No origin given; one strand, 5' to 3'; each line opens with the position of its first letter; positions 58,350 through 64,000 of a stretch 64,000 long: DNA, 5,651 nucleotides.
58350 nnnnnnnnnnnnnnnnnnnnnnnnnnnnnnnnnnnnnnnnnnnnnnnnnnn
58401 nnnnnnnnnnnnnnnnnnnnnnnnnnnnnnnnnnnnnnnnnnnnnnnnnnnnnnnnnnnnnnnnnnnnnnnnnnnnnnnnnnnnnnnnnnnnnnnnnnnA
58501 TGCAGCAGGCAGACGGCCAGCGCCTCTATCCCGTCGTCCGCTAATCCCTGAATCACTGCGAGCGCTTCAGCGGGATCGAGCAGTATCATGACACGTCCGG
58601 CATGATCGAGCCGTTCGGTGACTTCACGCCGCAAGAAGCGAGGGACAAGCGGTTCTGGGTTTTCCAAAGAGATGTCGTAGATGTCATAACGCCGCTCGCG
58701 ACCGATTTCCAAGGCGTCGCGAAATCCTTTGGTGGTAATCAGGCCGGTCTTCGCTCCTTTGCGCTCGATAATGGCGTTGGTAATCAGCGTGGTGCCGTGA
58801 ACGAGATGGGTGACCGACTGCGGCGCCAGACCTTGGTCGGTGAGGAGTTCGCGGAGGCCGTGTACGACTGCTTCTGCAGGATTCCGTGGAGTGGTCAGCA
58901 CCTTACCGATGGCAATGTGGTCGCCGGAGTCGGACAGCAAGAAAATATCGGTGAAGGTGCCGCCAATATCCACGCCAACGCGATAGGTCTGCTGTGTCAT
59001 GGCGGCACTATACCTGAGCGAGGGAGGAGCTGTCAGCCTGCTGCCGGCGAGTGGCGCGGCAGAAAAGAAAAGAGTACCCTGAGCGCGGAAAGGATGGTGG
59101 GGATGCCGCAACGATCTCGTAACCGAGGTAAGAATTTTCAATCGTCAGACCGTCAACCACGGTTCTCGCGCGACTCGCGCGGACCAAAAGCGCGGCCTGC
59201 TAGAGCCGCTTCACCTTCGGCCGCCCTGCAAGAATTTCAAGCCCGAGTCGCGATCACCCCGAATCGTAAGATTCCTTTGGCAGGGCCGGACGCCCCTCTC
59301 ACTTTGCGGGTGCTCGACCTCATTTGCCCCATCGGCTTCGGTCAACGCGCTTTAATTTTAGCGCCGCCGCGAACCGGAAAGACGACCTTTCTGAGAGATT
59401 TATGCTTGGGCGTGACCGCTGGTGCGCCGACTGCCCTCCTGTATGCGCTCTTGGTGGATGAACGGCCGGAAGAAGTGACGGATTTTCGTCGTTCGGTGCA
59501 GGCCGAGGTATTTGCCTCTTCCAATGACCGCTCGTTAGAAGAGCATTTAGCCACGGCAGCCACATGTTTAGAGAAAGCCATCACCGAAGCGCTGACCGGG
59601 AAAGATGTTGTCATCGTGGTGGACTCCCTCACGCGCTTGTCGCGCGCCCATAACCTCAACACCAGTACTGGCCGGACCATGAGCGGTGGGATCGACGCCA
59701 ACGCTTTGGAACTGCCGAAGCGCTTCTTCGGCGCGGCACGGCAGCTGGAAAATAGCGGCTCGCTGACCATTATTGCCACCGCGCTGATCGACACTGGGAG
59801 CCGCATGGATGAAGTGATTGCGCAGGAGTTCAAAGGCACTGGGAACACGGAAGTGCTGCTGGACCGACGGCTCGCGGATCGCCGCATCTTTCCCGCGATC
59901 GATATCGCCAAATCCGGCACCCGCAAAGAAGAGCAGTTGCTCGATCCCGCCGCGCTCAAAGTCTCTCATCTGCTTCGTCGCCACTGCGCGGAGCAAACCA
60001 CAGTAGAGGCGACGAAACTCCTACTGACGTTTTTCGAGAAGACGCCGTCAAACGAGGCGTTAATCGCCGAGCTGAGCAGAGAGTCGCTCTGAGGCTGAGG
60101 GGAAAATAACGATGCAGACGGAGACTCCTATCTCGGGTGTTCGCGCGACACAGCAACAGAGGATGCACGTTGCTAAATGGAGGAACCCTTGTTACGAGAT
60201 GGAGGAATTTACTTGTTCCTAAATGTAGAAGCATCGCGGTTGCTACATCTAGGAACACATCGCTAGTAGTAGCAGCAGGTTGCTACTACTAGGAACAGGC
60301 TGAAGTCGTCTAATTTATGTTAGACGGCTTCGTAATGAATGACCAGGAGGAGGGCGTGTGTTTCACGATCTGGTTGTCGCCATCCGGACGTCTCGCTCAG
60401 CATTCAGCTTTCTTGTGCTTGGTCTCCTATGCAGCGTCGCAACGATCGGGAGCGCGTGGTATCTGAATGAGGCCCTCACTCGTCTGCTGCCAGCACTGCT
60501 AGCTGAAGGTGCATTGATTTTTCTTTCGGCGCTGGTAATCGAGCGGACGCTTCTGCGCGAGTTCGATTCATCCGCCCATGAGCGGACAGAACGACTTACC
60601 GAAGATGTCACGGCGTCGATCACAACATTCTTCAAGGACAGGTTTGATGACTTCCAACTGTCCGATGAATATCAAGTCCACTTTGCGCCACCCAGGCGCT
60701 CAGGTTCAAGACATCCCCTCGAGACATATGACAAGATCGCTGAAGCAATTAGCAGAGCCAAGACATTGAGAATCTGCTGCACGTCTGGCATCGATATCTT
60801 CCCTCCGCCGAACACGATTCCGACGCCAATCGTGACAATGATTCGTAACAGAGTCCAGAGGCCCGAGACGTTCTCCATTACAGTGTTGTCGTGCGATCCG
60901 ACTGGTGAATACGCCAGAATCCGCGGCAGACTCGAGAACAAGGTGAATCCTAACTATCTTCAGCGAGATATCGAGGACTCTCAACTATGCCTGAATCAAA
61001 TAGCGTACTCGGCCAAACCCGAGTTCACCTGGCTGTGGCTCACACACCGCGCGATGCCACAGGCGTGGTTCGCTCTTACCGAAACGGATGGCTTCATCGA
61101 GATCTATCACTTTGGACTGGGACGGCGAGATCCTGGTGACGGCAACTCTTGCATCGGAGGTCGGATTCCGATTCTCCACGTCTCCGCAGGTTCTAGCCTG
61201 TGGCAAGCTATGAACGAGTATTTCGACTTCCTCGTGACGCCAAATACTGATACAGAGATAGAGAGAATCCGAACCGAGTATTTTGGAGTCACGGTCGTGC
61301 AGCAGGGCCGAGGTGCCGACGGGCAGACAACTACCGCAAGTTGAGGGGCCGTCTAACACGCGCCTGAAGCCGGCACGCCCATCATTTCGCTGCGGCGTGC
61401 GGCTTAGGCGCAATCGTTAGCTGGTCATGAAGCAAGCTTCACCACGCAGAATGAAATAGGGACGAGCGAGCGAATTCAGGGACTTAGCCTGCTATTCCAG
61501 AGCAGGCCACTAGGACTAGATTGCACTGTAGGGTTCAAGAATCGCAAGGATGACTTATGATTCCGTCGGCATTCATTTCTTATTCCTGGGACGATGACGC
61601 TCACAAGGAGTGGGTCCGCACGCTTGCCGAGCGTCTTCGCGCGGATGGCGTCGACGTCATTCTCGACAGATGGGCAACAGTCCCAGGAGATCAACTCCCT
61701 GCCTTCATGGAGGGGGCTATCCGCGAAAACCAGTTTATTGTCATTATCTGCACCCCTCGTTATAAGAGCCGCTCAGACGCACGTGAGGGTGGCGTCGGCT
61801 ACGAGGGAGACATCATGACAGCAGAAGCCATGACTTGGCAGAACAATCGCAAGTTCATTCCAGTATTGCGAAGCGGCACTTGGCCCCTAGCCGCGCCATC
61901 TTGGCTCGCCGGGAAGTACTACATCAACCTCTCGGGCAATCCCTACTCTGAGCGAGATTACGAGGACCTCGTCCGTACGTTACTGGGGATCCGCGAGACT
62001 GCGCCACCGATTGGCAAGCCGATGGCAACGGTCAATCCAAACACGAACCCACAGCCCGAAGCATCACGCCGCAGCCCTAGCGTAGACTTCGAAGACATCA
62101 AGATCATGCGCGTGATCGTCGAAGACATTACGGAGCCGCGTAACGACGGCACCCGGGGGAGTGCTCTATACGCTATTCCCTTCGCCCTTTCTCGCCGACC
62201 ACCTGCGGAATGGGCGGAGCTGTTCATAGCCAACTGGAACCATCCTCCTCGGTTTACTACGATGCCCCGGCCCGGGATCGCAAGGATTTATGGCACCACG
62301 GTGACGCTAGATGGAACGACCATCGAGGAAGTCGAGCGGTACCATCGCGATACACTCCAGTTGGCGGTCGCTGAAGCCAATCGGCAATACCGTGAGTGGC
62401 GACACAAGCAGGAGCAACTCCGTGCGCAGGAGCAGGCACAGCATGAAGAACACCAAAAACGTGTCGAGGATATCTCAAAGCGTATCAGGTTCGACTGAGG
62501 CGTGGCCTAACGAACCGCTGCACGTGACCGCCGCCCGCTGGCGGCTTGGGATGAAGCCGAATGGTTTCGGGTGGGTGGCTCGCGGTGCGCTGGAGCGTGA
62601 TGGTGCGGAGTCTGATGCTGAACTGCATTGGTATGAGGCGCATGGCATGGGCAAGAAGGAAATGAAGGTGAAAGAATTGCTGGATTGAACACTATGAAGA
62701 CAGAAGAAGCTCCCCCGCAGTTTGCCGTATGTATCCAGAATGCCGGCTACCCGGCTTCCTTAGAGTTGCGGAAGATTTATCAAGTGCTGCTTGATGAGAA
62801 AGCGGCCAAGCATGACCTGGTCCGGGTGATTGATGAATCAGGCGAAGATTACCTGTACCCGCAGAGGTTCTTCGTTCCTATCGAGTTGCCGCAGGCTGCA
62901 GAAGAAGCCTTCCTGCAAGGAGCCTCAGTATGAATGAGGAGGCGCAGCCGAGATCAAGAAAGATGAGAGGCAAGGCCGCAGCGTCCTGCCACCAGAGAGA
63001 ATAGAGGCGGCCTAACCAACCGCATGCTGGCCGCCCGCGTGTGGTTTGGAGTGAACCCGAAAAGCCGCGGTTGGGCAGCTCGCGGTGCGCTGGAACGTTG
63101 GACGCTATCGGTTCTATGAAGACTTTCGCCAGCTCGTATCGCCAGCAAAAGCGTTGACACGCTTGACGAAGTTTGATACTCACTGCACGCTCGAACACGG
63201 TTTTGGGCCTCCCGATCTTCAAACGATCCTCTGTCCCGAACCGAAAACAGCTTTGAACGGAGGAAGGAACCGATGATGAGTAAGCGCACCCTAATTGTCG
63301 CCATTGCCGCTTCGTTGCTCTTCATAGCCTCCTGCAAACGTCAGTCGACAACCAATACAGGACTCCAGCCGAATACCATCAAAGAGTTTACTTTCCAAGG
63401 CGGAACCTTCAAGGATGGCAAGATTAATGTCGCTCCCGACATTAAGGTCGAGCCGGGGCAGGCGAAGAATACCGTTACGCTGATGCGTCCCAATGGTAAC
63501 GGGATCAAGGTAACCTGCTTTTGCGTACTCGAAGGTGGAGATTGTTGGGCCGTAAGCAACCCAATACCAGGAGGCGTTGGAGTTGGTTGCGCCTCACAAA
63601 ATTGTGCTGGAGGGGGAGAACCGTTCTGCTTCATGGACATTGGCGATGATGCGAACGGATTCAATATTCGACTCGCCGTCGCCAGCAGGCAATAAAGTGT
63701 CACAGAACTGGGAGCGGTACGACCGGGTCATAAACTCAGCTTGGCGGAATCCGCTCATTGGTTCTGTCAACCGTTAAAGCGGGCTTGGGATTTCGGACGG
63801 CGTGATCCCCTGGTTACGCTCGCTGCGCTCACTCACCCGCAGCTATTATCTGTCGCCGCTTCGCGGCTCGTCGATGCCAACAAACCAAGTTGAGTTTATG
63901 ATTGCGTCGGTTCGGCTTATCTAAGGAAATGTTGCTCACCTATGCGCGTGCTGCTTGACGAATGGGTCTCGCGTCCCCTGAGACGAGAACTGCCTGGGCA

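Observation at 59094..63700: Lower-GC accessory island with a Thoeris-like gene pair (membrane protein plus TIR-domain protein) whose partner domains are unrecognised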

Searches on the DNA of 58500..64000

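Call 34: search_rna_families(source=window, start=58500, end=64000, threshold=evalue, max_evalue=1)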
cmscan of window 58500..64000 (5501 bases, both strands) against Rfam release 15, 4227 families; matches with E-value up to 1: 1.
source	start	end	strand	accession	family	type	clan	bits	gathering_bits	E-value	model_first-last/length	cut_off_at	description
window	63840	63868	+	RF01687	Acido-Lenti-1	Gene; sRNA;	-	26.6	37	0.0051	1-46/46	no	Acido-Lenti-1 RNA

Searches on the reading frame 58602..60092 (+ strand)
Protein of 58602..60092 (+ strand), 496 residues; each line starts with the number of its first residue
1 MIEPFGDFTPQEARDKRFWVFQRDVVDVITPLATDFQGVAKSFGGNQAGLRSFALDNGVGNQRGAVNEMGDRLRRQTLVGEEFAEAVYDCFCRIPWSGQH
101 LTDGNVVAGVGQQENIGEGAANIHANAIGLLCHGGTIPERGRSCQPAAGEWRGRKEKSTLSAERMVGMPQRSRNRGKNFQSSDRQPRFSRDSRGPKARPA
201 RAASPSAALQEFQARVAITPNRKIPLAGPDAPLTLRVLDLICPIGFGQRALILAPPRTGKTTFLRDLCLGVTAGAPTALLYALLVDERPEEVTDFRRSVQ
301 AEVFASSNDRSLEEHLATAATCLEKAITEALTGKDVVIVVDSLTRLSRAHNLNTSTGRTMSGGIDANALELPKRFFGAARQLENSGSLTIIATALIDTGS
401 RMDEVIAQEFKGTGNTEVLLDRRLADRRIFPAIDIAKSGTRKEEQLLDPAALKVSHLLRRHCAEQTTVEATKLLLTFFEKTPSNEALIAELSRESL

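Call 5: search_protein_families(library=ncbifam, proteins=[window:58602-60092:+], max_evalue=0.1)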
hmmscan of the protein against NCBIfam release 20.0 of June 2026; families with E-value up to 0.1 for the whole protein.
window:58602-60092:+ (496 aa): 27 families (the best 25 are shown)
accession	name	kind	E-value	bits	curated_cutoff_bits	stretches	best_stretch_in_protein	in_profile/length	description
NF006886.1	PRK09376.1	equivalog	1.2e-107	360.3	315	1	210-490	131-412/413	transcription termination factor Rho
TIGR00767.1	rho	equivalog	1.1e-103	347.3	509.45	1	211-492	132-414/415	transcription termination factor Rho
NF041509.1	paralog_Rho2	exception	5.2e-93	312.2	628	1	208-490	76-359/360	transcription termination factor Rho, short form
TIGR03496.1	FliI_clade1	equivalog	1.3e-21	76.9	619.1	1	234-468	124-363/414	flagellar protein export ATPase FliI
TIGR02546.1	III_secr_ATP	equivalog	1.4e-21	76.7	604.75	1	232-468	131-370/423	type III secretion system ATPase SctN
NF005295.0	PRK06820.1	equivalog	2.7e-20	72.8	690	1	232-469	148-388/440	EscN/YscN/HrcN family type III secretion system ATPase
TIGR03498.1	FliI_clade3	equivalog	4.9e-20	71.6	587.45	1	233-467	126-365/418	flagellar protein export ATPase FliI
NF005391.0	PRK06936.1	equivalog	7.4e-18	64.6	657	1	233-469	148-387/439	type III secretion system ATPase SctN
TIGR01026.1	fliI_yscN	subfamily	1.9e-17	63.1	379.5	1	235-463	151-382/440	FliI/YscN family ATPase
NF006012.0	PRK08149.1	equivalog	4.7e-17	62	594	1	234-468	141-378/431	type III secretion system ATPase SctN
TIGR03497.1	FliI_clade2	equivalog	5.1e-17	61.9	629.8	1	233-466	123-359/413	flagellar protein export ATPase FliI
NF006575.0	PRK09099.1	subfamily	1e-16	60.7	706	1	230-470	148-391/443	type III secretion system ATPase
NF005765.0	PRK07594.1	equivalog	2.3e-16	59.6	715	1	234-469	142-380/433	EscN/YscN/HrcN family type III secretion system ATPase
NF005535.1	PRK07196.1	equivalog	2.9e-13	49.6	715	1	217-469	128-383/434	flagellar protein export ATPase FliI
NF040574.1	T3SS_ATP_VscN2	exception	9.1e-13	47.9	750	1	232-460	131-358/420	type III secretion system ATPase VscN2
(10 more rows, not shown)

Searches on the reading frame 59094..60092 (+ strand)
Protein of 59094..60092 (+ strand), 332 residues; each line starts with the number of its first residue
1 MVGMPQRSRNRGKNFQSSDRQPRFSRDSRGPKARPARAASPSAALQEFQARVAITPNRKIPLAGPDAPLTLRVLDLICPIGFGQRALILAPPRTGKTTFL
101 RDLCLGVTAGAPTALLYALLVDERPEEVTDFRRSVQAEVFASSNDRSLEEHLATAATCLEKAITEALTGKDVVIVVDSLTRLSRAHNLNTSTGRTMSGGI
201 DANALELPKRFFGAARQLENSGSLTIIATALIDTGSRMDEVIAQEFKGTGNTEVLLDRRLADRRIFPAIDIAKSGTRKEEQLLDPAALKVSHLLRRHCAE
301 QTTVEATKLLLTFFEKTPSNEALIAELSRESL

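Call 3: search_protein_families(library=pfam, proteins=[window:59094-60092:+], max_evalue=0.1)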
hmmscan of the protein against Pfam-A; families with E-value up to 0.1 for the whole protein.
window:59094-60092:+ (332 aa): 5 families
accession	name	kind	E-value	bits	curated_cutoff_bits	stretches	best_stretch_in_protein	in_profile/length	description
PF00006.31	ATP-synt_ab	-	3.1e-21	76.4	29.5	1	71-274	2-211/213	ATP synthase alpha/beta family, nucleotide-binding domain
PF13481.12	AAA_25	-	2.8e-05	24.3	27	1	83-191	33-163/195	AAA domain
PF13401.12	AAA_22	-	0.003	18.3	27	1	87-187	9-100/130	AAA domain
PF19568.5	Spore_III_AA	-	0.0034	16.9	27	1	85-126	146-188/306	Sporulation stage III, protein AA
PF13479.12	AAA_24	-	0.05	13.9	27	0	84-230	3-128/195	AAA domain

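Call 4: search_protein_families(library=padloc, proteins=[window:59094-60092:+], max_evalue=0.1)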
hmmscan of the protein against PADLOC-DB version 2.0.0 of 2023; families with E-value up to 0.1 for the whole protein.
window:59094-60092:+ (332 aa): 1 family
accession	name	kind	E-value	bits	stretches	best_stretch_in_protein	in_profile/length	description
PDLC04140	mad8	-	0.0083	13.7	1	84-127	28-69/314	mads_8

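Call 5: search_protein_families(library=ncbifam, proteins=[window:59094-60092:+], max_evalue=0.1)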
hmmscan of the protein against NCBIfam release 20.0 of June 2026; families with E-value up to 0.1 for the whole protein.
window:59094-60092:+ (332 aa): 28 families (the best 25 are shown)
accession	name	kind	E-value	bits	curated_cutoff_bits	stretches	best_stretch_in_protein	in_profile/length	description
NF006886.1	PRK09376.1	equivalog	3.6e-108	362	315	1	46-326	131-412/413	transcription termination factor Rho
TIGR00767.1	rho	equivalog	3.3e-104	349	509.45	1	47-328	132-414/415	transcription termination factor Rho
NF041509.1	paralog_Rho2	exception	2.1e-93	313.5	628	1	44-326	76-359/360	transcription termination factor Rho, short form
TIGR03496.1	FliI_clade1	equivalog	4.4e-22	78.5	619.1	1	69-304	123-363/414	flagellar protein export ATPase FliI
TIGR02546.1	III_secr_ATP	equivalog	5e-22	78.2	604.75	1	68-304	131-370/423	type III secretion system ATPase SctN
NF005295.0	PRK06820.1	equivalog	1.3e-20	73.9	690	1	68-305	148-388/440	EscN/YscN/HrcN family type III secretion system ATPase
TIGR03498.1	FliI_clade3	equivalog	1.7e-20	73.1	587.45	1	69-303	126-365/418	flagellar protein export ATPase FliI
NF005391.0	PRK06936.1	equivalog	2.5e-18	66.1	657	1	69-305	148-387/439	type III secretion system ATPase SctN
TIGR01026.1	fliI_yscN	subfamily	6.9e-18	64.6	379.5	1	71-299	151-382/440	FliI/YscN family ATPase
NF006012.0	PRK08149.1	equivalog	1.6e-17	63.6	594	1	70-304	141-378/431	type III secretion system ATPase SctN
TIGR03497.1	FliI_clade2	equivalog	1.8e-17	63.5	629.8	1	69-302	123-359/413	flagellar protein export ATPase FliI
NF006575.0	PRK09099.1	subfamily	3.4e-17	62.3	706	1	65-306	147-391/443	type III secretion system ATPase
NF005765.0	PRK07594.1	equivalog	4.9e-17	61.8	715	1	70-305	142-380/433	EscN/YscN/HrcN family type III secretion system ATPase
NF005535.1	PRK07196.1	equivalog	9.4e-14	51.2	715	1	53-305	128-383/434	flagellar protein export ATPase FliI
NF040574.1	T3SS_ATP_VscN2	exception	3e-13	49.5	750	1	68-296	131-358/420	type III secretion system ATPase VscN2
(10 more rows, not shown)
